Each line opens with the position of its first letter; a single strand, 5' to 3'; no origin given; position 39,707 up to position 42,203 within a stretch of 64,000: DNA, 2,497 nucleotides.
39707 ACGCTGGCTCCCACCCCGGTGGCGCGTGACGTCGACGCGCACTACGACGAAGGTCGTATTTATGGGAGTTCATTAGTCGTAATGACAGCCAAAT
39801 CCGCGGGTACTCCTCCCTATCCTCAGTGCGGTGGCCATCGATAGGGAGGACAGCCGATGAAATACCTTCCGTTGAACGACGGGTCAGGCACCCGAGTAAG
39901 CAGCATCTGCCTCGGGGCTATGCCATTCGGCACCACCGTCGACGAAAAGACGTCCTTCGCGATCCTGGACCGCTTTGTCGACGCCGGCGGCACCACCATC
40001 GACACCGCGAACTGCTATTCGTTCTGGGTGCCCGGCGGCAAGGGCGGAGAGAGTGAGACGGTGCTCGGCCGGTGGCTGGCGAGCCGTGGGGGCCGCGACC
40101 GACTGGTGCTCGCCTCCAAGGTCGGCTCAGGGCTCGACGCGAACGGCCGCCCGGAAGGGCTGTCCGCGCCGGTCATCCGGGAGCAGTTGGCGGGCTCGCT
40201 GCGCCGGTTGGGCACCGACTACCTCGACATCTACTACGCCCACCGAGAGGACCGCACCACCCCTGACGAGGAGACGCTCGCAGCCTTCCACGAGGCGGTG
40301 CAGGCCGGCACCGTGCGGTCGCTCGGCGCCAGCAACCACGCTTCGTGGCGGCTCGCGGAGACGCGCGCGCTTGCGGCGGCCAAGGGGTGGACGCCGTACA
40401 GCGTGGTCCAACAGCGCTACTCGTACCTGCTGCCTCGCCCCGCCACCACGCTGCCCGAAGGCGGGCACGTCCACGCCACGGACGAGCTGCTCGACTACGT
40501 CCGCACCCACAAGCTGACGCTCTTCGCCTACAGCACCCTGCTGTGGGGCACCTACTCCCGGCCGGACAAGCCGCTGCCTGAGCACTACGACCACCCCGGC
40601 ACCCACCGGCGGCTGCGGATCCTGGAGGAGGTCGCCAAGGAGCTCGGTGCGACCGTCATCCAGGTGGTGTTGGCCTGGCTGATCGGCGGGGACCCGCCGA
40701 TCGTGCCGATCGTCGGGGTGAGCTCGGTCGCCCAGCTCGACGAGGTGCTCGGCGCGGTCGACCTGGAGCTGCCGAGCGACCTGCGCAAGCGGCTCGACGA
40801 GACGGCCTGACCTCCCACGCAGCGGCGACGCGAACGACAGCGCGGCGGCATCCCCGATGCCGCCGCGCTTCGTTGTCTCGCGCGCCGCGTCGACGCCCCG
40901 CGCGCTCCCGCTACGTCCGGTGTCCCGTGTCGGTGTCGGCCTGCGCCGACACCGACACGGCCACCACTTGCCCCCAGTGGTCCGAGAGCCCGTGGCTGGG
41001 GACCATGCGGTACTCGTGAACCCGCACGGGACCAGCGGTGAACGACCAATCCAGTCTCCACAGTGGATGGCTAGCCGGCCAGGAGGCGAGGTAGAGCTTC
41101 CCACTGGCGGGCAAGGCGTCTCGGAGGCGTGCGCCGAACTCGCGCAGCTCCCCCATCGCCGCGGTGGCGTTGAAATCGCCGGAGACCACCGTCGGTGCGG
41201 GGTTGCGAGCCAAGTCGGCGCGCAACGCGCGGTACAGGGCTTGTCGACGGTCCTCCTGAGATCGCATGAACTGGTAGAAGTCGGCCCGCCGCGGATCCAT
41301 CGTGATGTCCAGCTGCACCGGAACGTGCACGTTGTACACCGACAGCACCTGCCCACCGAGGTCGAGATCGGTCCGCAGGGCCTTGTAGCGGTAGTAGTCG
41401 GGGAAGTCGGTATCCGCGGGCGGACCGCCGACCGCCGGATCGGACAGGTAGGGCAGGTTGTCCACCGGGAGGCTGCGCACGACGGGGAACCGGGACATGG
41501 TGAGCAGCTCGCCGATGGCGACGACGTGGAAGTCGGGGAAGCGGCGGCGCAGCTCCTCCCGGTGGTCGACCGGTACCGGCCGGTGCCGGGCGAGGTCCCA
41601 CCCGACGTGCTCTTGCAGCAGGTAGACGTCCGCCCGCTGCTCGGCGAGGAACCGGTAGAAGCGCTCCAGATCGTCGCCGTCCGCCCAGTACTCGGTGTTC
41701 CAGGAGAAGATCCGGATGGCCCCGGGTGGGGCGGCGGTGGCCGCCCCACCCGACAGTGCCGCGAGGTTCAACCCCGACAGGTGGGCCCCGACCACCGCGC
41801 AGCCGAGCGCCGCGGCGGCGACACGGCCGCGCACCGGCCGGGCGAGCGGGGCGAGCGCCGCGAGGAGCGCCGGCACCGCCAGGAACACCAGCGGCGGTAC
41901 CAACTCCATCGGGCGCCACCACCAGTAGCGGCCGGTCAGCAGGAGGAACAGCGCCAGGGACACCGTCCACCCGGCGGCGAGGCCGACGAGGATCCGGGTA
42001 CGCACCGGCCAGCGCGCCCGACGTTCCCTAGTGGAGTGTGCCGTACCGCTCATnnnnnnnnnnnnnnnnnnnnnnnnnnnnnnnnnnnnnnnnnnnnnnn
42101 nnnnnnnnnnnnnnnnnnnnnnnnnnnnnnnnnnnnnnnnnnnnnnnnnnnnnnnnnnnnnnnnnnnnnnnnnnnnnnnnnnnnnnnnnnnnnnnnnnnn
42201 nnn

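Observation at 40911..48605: Envelope operon pairing a decaprenyl-phosphate phosphoribosyltransferase-like enzyme with an SDR and a PLP aminotransferase: possible polyprenyl-linked amino-pentose route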

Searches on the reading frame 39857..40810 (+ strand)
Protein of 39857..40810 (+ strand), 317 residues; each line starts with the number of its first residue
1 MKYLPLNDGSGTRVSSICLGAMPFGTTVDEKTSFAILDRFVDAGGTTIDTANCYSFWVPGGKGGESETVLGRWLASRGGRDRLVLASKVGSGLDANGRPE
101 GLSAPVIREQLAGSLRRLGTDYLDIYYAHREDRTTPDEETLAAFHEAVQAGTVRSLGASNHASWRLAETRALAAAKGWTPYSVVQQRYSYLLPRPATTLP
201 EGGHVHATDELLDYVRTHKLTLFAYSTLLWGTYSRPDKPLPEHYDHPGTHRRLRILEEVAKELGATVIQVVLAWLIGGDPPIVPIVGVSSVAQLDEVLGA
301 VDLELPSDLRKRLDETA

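Call 42: search_protein_families(library=pfam, proteins=[window:39857-40810:+], max_evalue=0.01)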
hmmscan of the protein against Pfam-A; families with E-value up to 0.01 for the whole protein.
window:39857-40810:+ (317 aa): 1 family
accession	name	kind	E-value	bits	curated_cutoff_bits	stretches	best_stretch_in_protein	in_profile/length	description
PF00248.27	Aldo_ket_red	-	1.7e-59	201.7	24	1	17-315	2-288/291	Aldo/keto reductase family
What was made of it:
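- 39857..40810 (+): Aldo-keto reductase, 317 aa, convergent with the operon. It is a frequent accessory of the module. Pfam Aldo_ket_red at 1.7e-59 (call 42).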

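Call 77: search_protein_families(library=ncbifam, proteins=[window:39857-40810:+], max_evalue=0.00001)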
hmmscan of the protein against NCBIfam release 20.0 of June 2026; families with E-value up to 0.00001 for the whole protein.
window:39857-40810:+ (317 aa): 6 families
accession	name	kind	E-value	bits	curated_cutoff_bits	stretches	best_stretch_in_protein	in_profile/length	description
NF007912.0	PRK10625.1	equivalog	5.9e-26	91.6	415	1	10-215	9-234/346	NADP(H)-dependent aldo-keto reductase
NF007388.0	PRK09912.1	subfamily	4.9e-23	81.6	448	1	9-172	20-181/346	L-glyceraldehyde 3-phosphate reductase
TIGR01293.1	Kv_beta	subfamily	1.1e-22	80.5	365.4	1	9-188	8-181/319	voltage-dependent potassium channel subunit beta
NF007695.0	PRK10376.1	subfamily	1.5e-19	70.1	280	2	255-315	225-285/290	oxidoreductase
NF049922.1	MethglyxlRedYdjG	equivalog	1.8e-16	60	550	1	11-308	10-312/326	NADH-dependent methylglyoxal reductase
NF008377.0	PRK11172.1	equivalog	1.3e-07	31.1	327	0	107-163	75-133/267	2,5-didehydrogluconate reductase DkgB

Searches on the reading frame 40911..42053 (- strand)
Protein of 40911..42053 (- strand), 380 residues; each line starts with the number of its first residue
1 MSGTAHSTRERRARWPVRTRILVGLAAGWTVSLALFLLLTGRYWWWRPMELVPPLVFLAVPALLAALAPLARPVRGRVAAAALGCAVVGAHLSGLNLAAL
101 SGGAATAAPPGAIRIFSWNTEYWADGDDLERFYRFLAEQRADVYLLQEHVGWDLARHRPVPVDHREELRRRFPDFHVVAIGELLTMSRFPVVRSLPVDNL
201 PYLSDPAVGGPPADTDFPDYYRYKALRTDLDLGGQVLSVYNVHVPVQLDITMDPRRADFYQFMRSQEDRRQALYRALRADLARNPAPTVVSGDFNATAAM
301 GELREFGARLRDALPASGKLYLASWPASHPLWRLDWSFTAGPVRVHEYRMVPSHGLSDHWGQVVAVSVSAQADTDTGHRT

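Call 3: search_protein_families(library=pfam, proteins=[window:40911-42053:-])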
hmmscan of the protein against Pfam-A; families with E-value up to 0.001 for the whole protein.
window:40911-42053:- (380 aa): 2 families
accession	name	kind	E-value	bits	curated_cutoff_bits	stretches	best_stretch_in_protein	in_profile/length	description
PF03372.29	Exo_endo_phos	-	2.7e-14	53.9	24.5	1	117-359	2-225/225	Endonuclease/Exonuclease/phosphatase family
PF25592.1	DUF7937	-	0.00063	19.1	31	1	6-92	129-220/402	Domain of unknown function (DUF7937)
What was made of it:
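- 40911..42053 (-): Membrane-anchored EEP (endonuclease/exonuclease/phosphatase-fold) enzyme, 380 aa. It has three N-terminal TM helices, and the catalytic domain is predicted to lie outside the membrane. Pfam Exo_endo_phos at 2.7e-14 (call 3).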

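Call 4: search_protein_families(library=ncbifam, proteins=[window:40911-42053:-])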
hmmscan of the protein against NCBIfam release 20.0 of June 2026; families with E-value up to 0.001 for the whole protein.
window:40911-42053:- (380 aa): 0 families

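Call 21: search_solved_structures(query=window:40911-42053:-, max_evalue=1)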
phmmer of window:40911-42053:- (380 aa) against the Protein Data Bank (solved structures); distinct sequences matched with E-value up to 1: 6.
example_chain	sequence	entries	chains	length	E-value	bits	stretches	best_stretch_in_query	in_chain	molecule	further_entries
6w1s_J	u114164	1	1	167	0.12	14.6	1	239-354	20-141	Mediator of RNA polymerase II transcription subunit 15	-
2hj9_A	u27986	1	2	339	0.43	12.8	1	261-297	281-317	Autoinducer 2-binding periplasmic protein luxP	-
1jx6_A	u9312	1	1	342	0.44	12.8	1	261-297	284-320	LUXP PROTEIN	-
1zhh_A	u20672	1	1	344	0.44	12.7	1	261-297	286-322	Autoinducer 2-binding periplasmic protein luxP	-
4yp9_A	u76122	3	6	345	0.44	12.7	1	261-297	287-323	Autoinducer 2-binding periplasmic protein LuxP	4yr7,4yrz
8fax_A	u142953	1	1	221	0.75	12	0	301-371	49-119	1249A8-HC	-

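Call 48: find_homologous_proteins(query=window:40911-42053:-, max_evalue=0.00001)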
Query window:40911-42053:- (380 aa): 356 proteins with E <= 0.00001 among 8000 candidates; the best 120 are listed.
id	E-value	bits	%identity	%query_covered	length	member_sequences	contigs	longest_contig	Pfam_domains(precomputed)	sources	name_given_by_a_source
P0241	4.5e-254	861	99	100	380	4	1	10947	PF03372.30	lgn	-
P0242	3.3e-157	542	67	92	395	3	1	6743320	PF03372.30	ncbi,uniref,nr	ncbi:endonuclease/exonuclease/phosphatase family protein [Solwaraspora sp. WMMA2065]|uniref:endonucl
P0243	9.7e-155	534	66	94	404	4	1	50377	PF03372.30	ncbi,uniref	ncbi:endonuclease/exonuclease/phosphatase family protein [Micromonospora sp. LOL_013]|uniref:endonuc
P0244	4.9e-154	531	68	92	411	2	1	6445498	PF03372.30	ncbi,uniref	ncbi:endonuclease/exonuclease/phosphatase family protein [Micromonospora sp. WMMA1923]|uniref:endonu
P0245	7.9e-154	531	64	97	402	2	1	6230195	PF03372.30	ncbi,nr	ncbi:endonuclease/exonuclease/phosphatase family metal-dependent hydrolase [Micromonospora sp. Llam0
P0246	3.9e-153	528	65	94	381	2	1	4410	PF03372.30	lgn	-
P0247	2.4e-152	526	65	92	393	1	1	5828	PF03372.30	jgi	jgi:endonuclease/exonuclease/phosphatase (EEP) superfamily protein YafD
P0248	1.2e-151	523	64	94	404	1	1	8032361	PF03372.30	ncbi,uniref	ncbi:endonuclease/exonuclease/phosphatase family protein [Solwaraspora sp. WMMB335]|uniref:endonucle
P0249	3.8e-151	522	66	92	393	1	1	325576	PF03372.30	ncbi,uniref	ncbi:endonuclease/exonuclease/phosphatase family protein [Micromonospora sp. NPDC002575]|uniref:endo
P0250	4.8e-151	521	66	96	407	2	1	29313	PF03372.30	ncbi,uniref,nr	ncbi:endonuclease/exonuclease/phosphatase family protein [Micromonospora sp. KC721]|uniref:endonucle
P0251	8.6e-151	521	66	96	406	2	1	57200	PF03372.30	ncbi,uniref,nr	ncbi:endonuclease/exonuclease/phosphatase family protein [Micromonospora sp. KC723]|uniref:endonucle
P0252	1.5e-150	520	65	94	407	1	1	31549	PF03372.30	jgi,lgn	jgi:endonuclease/exonuclease/phosphatase family metal-dependent hydrolase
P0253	4.5e-149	515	64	93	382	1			PF03372.30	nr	nr:endonuclease/exonuclease/phosphatase family protein [Micromonospora sp. DSM 115978]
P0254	1.7e-147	510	65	94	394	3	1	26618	PF03372.30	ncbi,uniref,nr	ncbi:hypothetical protein E1258_10835 [Micromonospora sp. KC207]|uniref:endonuclease/exonuclease/pho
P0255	3.1e-147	509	65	94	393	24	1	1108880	PF03372.30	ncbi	ncbi:endonuclease/exonuclease/phosphatase family protein [Micromonospora sp. PTRAS2]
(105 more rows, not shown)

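Call 58: predict_structure(alignment_id=A1)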
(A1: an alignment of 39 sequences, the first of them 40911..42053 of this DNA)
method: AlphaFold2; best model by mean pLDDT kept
length: 380 residues; sequences in the alignment: 39
mean_pLDDT: 92.9   pTM: 0.90
mean pLDDT of the five models: 92.9, 92.7, 92.5, 92.3, 92.2
residues with pLDDT >= 90: 331; 70-90: 26; 50-70: 18; < 50: 5
segments of 3 or more residues with pLDDT < 50: none
pLDDT, mean of each block of 10 residues (from residue 1): 60 90 98 97 93 94 98 97 97 95 91 97 84 97 97 92 96 98 98 98 96 96 98 97 94 94 95 98 98 96 94 96 77 95 97 93 95 53
secondary structure, 60 per line:
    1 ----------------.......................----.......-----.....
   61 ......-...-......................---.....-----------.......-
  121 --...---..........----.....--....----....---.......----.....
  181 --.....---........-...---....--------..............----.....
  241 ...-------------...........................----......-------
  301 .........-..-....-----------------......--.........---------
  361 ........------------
elements in order: H17-39 H44-50 H56-66 H72-93 H97-101 E113-119 H129-138 E143-147 E150-153 E158-161 H165-171 E176-180 E183-187 E191-198 H206-209 H218-222 E223-231 E236-243 H257-283 E288-293 H301-309 H314-317 E335-340 E343-351 E361-368
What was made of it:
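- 40911..42053 (-): The AF2 model has pLDDT 92.9 (call 58).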

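Call 62: fold_search(model_id=the predicted structure, library=pdb)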
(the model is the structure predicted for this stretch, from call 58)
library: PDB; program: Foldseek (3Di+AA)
matches with E <= 10: 499; with E <= 0.001: 137
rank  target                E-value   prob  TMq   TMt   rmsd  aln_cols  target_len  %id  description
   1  4gyz_A                5.4e-12  1.00  0.44  0.65   4.9       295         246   18  Mus Musculus Tdp2 Bound to dAMP and Mg2+ (released 2012-10-31)
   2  4gyz_D                6.7e-12  1.00  0.45  0.68   4.6       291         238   18  Mus Musculus Tdp2 Bound to dAMP and Mg2+ (released 2012-10-31)
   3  4gyz_E                7.6e-12  1.00  0.44  0.65   4.9       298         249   18  Mus Musculus Tdp2 Bound to dAMP and Mg2+ (released 2012-10-31)
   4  5j3z_B                1.9e-11  1.00  0.45  0.66   4.8       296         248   18  Crystal structure of m2hTDP2-CAT in complex with a small molecule inhibitor (released 2016-05-04)
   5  8j2f_A                2.2e-11  1.00  0.47  0.47   5.7       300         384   19  Human neutral shpingomyelinase (released 2023-12-06)
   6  4gyz_H                3.5e-11  1.00  0.44  0.65   5.3       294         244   17  Mus Musculus Tdp2 Bound to dAMP and Mg2+ (released 2012-10-31)
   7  5inn_D                4.2e-11  1.00  0.45  0.67   4.7       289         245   17  Mouse Tdp2 D358N protein, apo state with increased disorder amongst variable DNA-binding grasp conformations (released 2016-04-27)
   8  3g6s                  6.3e-11  1.00  0.47  0.66   4.8       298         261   17  Crystal structure of the endonuclease/exonuclease/phosphatase (BVU_0621) from Bacteroides vulgatus. Northeast Structural (released 2009-02-17)
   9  4gz1_B                6.3e-11  1.00  0.45  0.65   4.7       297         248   17  Mus Musculus Tdp2 reaction product (5'-phosphorylated DNA)-Mg2+ complex at 1.5 Angstroms resolution (released 2012-10-31)
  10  5inm_B                7.9e-11  1.00  0.44  0.67   4.5       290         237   18  Mouse Tdp2 protein, apo state with variable DNA-binding grasp conformations (released 2016-04-27)
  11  4gyz_F                7.9e-11  1.00  0.43  0.64   5.1       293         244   18  Mus Musculus Tdp2 Bound to dAMP and Mg2+ (released 2012-10-31)
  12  5j3z_A                9.4e-11  1.00  0.45  0.66   4.5       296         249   16  Crystal structure of m2hTDP2-CAT in complex with a small molecule inhibitor (released 2016-05-04)
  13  4gew                  1.1e-10  1.00  0.43  0.49  14.6       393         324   17  Crystal structure of TDP2 from C. elegans (released 2012-10-31)
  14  4ruw                  1.3e-10  1.00  0.44  0.43   5.6       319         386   18  The crystal structure of endonuclease/exonuclease/phosphatase from Beutenbergia cavernae DSM 12333 (released 2014-12-24)
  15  4fva_A                1.7e-10  1.00  0.41  0.60   6.7       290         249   18  Crystal structure of truncated Caenorhabditis elegans TDP2 (released 2012-10-31)
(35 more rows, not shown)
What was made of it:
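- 40911..42053 (-): Fold matches include Tdp2, sphingomyelinases, Nocturnin and mannose-6-phosphatase (call 62).
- On EEP (endonuclease/exonuclease/phosphatase) superfamily: The AF2 model gives EEP fold matches at probability 1.0 (calls 58, 62).
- The fold family includes sugar-phosphate monoesterases such as Bt3783 and Nocturnin (call 62).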
